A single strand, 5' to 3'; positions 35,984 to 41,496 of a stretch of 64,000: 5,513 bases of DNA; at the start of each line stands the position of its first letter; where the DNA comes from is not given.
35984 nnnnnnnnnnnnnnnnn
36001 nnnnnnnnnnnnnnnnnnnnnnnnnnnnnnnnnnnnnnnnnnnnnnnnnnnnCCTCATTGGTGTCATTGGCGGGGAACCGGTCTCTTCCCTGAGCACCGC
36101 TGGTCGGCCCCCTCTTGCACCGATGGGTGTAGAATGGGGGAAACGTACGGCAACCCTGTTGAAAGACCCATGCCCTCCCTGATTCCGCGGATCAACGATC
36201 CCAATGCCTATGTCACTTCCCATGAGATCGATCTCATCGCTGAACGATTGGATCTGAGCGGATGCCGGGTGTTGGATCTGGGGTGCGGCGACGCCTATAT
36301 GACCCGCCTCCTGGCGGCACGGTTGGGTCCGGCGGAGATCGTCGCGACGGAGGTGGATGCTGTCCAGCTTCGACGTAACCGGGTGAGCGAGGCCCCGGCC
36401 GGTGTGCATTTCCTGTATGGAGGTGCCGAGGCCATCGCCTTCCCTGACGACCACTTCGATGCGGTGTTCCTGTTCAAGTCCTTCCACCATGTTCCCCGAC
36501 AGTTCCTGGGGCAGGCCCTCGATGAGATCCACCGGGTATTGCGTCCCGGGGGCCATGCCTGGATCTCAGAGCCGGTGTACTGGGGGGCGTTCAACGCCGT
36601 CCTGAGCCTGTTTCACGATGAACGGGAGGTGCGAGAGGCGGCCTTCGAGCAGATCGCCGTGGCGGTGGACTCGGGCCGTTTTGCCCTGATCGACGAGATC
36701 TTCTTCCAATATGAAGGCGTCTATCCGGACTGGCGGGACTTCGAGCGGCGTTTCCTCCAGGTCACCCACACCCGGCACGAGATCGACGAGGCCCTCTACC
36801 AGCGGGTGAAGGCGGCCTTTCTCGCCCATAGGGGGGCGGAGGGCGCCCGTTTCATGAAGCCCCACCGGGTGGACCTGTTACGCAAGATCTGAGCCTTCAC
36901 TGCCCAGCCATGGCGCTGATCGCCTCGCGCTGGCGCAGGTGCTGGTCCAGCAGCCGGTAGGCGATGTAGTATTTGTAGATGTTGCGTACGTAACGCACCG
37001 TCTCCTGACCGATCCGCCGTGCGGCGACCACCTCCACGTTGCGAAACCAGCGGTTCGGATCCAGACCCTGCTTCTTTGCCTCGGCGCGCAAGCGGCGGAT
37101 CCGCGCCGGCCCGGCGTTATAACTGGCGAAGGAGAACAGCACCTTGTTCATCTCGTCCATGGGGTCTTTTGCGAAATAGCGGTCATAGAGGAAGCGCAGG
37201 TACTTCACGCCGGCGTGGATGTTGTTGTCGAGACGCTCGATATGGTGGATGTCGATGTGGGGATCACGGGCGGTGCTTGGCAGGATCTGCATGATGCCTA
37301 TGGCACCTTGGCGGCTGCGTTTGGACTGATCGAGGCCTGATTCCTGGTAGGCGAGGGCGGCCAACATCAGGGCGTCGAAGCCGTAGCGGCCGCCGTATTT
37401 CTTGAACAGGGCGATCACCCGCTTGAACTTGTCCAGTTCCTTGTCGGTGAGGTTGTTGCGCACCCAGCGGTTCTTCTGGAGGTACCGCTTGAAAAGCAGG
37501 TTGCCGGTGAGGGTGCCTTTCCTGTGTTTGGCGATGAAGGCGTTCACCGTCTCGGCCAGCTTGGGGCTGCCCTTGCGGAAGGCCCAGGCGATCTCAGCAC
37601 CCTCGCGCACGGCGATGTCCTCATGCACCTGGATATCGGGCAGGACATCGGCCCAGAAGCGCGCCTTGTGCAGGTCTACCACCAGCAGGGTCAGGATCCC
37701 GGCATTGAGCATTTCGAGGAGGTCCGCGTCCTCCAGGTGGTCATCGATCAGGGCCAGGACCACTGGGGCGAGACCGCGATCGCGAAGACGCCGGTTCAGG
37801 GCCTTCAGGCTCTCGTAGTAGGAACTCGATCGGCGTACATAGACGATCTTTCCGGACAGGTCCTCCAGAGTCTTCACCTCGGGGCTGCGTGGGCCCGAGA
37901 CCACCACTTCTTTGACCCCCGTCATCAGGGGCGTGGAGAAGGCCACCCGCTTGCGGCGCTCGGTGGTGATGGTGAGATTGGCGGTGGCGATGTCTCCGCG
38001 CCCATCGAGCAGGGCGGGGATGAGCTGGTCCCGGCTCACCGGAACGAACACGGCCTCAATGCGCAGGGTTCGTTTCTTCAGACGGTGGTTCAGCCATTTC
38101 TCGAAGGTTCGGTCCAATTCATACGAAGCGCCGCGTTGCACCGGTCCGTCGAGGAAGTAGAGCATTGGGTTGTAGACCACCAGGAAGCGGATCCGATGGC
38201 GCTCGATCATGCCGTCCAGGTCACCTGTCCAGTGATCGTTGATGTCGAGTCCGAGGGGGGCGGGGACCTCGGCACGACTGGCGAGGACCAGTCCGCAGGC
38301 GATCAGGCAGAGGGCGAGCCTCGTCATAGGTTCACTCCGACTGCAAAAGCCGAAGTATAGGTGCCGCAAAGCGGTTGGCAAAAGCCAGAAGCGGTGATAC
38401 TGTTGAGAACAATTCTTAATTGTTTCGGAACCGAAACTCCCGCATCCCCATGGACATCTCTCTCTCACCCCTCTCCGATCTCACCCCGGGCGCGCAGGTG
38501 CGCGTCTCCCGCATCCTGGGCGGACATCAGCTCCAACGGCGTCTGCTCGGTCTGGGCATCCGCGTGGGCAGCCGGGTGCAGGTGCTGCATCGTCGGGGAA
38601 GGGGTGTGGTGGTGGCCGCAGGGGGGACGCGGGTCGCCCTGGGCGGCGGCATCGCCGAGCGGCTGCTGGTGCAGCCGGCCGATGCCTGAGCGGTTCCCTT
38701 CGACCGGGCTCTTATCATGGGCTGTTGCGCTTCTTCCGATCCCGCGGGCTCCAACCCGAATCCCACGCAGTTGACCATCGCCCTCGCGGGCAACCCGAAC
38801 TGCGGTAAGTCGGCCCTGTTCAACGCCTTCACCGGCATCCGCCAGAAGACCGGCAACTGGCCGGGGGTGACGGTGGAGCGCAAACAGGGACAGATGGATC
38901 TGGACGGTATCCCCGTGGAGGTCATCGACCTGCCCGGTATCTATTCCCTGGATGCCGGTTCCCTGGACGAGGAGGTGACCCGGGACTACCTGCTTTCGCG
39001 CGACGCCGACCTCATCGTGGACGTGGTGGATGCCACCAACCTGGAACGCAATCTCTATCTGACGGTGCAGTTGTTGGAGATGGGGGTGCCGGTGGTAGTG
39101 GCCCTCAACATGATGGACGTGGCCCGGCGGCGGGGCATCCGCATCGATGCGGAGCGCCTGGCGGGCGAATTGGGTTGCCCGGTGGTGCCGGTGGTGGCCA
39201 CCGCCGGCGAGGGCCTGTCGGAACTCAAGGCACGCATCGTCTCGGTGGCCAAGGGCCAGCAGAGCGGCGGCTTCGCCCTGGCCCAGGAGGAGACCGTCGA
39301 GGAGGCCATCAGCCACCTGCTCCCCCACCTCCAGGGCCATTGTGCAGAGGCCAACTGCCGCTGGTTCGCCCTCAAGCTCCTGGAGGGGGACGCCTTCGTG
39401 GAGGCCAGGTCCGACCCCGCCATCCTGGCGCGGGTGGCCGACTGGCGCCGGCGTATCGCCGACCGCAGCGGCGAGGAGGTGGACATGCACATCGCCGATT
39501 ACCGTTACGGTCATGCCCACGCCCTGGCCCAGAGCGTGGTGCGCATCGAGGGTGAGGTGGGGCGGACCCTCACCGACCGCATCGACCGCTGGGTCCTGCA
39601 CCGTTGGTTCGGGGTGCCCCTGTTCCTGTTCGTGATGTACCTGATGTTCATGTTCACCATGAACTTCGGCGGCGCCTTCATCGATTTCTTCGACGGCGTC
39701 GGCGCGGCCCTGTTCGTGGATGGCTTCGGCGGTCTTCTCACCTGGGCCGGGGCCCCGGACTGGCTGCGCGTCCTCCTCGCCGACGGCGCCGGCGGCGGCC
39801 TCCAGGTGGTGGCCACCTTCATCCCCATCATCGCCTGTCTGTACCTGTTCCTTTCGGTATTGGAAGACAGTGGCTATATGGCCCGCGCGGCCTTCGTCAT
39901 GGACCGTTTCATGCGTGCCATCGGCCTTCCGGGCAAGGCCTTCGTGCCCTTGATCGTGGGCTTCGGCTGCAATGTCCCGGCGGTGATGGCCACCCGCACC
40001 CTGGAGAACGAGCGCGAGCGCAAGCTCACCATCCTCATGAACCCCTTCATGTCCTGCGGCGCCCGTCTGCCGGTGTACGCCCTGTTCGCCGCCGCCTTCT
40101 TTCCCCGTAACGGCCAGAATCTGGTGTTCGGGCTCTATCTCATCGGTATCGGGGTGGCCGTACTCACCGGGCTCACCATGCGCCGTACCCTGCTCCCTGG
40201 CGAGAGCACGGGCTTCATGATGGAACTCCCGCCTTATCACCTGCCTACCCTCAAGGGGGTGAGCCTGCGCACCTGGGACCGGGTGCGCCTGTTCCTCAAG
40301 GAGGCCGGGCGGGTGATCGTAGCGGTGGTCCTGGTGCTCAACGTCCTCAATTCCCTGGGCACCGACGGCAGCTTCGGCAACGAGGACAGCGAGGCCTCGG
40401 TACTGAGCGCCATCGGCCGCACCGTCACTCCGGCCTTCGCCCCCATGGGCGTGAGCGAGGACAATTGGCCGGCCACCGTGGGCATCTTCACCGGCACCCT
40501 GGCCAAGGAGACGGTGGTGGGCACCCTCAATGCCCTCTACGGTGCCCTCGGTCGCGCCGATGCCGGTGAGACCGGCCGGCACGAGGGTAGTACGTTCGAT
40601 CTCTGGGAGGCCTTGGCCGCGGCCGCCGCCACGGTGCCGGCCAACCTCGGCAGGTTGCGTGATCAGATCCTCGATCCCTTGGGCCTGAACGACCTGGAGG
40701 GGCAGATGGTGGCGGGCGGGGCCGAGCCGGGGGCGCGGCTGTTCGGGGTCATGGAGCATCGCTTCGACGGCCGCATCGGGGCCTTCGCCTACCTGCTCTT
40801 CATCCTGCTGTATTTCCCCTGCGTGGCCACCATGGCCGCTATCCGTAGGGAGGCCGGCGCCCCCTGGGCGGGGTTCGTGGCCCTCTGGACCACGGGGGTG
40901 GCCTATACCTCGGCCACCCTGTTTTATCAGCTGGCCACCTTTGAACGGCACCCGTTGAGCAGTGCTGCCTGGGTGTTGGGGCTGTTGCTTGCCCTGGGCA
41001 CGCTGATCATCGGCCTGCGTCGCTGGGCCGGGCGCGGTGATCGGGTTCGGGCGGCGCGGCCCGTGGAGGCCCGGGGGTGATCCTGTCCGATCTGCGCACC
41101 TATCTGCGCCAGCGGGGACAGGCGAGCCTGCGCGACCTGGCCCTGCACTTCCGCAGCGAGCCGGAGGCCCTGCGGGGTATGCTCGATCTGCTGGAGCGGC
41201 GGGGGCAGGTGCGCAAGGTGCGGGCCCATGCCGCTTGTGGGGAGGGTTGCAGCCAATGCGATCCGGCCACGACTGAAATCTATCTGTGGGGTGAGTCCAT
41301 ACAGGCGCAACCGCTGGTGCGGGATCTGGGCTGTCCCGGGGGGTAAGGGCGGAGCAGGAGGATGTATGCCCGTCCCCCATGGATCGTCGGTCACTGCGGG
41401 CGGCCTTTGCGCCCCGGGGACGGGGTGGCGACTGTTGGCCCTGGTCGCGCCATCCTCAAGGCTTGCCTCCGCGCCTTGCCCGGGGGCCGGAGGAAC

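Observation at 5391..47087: Dense family of ~170-205 bp TIR foldback (MITE-like) elements, at least 7 copies in 64 kb and no transposase in sight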

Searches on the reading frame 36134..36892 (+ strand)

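Call 96: search_protein_families(library=pfam, proteins=[window:36134-36892:+], max_evalue=0.0001)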
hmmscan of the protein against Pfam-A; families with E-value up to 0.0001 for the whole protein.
window:36134-36892:+ (252 aa): 6 families
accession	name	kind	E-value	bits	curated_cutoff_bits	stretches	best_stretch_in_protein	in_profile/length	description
PF13649.12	Methyltransf_25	-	4.7e-21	75.7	27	1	46-140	1-97/97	Methyltransferase domain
PF08241.18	Methyltransf_11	-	8.2e-20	71.7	21.2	1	47-143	1-94/95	Methyltransferase domain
PF13847.12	Methyltransf_31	-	7.8e-14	52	27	1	42-152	3-114/145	Methyltransferase domain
PF08242.18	Methyltransf_12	-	2e-13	51.4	30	1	47-141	1-97/98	Methyltransferase domain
PF13489.12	Methyltransf_23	-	7.7e-13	48.9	27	1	31-147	12-119/164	Methyltransferase domain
PF01209.24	Ubie_methyltran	-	3.4e-07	30.3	20.1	1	40-144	45-151/233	ubiE/COQ5 methyltransferase family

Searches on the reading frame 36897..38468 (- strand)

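Call 96: search_protein_families(library=pfam, proteins=[window:36897-38468:-], max_evalue=0.0001)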
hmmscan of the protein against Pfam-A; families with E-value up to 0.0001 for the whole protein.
window:36897-38468:- (523 aa): 3 families
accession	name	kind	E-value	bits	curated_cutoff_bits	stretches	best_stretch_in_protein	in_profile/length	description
PF01464.25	SLT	-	2.5e-19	69.4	21.3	1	354-467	2-111/117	Transglycosylase SLT domain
PF00497.25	SBP_bac_3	-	1.1e-15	58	26.4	1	133-320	34-122/132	Bacterial extracellular solute-binding proteins, family 3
PF10613.14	Lig_chan-Glu_bd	-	8.2e-05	23.1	30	0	149-188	70-109/115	Ligated ion channel L-glutamate- and glycine-binding site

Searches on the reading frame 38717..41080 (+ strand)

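Call 14: search_protein_families(library=pfam, proteins=[window:38717-41080:+])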
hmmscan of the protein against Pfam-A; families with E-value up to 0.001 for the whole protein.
window:38717-41080:+ (787 aa): 7 families
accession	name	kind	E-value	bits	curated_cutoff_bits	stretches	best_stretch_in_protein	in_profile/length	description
PF02421.24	FeoB_N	-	1.7e-66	223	27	1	20-173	2-155/156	Ferrous iron transport protein B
PF07670.19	Gate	-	3.3e-46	156.5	29.6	2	367-460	3-103/104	Nucleoside recognition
PF07664.17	FeoB_C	-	8.7e-22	77.1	26.6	1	470-522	1-54/54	Ferrous iron transport protein B C terminus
PF01926.29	MMR_HSR1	-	3.9e-21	75.7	21.9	1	20-131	1-112/113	50S ribosome-binding GTPase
PF17910.6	FeoB_Cyto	-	4.4e-18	65.9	23.4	1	192-276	3-90/90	FeoB cytosolic helical domain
PF04548.22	AIG1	-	0.0004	20.2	27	1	19-110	1-97/212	AIG1 family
PF09439.16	SRPRB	-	0.00044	20.1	25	1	19-120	4-96/178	Signal recognition particle receptor beta subunit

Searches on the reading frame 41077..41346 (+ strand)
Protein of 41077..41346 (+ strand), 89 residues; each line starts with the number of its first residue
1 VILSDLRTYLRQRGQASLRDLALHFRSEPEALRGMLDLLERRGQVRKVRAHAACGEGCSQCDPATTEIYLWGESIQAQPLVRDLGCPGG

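Call 14: search_protein_families(library=pfam, proteins=[window:41077-41346:+])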
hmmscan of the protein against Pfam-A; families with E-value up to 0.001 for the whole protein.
window:41077-41346:+ (89 aa): 1 family
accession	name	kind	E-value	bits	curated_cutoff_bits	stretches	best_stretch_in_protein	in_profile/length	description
PF09012.17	FeoC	-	6.4e-23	81.1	21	1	2-69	1-68/69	FeoC like transcriptional regulator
